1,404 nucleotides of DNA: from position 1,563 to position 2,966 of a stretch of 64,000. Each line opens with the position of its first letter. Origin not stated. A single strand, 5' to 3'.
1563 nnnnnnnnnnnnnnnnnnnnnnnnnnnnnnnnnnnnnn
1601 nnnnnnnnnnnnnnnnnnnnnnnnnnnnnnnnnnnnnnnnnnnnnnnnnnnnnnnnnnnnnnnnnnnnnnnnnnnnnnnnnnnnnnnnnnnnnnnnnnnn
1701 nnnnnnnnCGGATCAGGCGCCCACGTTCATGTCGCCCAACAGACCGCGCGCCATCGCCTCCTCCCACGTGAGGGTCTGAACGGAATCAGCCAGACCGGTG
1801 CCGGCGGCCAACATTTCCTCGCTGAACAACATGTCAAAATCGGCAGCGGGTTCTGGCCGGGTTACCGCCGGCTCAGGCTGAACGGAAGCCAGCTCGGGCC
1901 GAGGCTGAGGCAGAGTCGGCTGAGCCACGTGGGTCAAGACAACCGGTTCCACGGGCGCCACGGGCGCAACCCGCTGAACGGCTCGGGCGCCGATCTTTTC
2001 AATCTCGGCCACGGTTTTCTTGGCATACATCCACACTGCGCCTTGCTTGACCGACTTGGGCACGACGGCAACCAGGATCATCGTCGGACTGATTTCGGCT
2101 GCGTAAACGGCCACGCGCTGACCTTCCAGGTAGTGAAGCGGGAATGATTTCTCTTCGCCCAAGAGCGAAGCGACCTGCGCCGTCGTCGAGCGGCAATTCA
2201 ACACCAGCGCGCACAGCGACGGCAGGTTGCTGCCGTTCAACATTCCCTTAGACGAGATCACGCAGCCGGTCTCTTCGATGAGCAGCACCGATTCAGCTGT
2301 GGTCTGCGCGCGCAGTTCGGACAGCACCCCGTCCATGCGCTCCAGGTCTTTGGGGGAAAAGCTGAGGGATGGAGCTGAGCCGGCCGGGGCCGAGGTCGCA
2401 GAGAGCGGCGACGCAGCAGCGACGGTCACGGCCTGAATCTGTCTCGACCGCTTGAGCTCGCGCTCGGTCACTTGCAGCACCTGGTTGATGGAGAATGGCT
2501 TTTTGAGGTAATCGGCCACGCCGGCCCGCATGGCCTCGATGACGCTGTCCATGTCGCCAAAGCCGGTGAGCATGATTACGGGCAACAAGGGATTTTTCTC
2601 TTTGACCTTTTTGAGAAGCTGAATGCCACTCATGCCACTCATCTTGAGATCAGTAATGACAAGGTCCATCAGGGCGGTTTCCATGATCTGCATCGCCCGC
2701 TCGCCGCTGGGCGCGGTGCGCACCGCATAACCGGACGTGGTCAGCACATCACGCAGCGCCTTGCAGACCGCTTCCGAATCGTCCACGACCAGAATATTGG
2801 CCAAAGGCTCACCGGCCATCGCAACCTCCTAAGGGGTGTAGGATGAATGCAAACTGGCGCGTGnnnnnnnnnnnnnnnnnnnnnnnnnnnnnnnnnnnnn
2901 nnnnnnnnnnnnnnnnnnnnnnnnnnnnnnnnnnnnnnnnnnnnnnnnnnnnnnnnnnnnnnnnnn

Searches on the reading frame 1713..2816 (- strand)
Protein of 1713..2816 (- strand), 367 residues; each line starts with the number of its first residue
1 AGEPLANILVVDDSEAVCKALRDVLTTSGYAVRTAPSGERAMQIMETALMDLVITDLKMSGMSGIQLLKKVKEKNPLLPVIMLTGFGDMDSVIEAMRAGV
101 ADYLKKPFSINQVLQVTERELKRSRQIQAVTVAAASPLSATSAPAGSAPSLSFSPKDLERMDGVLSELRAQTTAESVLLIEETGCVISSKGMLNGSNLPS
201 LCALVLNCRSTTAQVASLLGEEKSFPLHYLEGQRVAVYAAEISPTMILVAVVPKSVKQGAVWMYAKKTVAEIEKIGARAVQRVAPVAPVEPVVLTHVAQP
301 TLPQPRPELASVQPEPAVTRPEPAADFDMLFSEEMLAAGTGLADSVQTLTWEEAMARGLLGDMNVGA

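Call 31: search_protein_families(library=pfam, proteins=[window:1713-2816:-], max_evalue=0.0001)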
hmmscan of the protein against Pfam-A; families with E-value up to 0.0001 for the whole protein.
window:1713-2816:- (367 aa): 1 family
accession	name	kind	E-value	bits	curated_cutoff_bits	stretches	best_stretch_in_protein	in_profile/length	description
PF00072.30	Response_reg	-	1.1e-30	106.4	30.2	1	8-116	1-109/111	Response regulator receiver domain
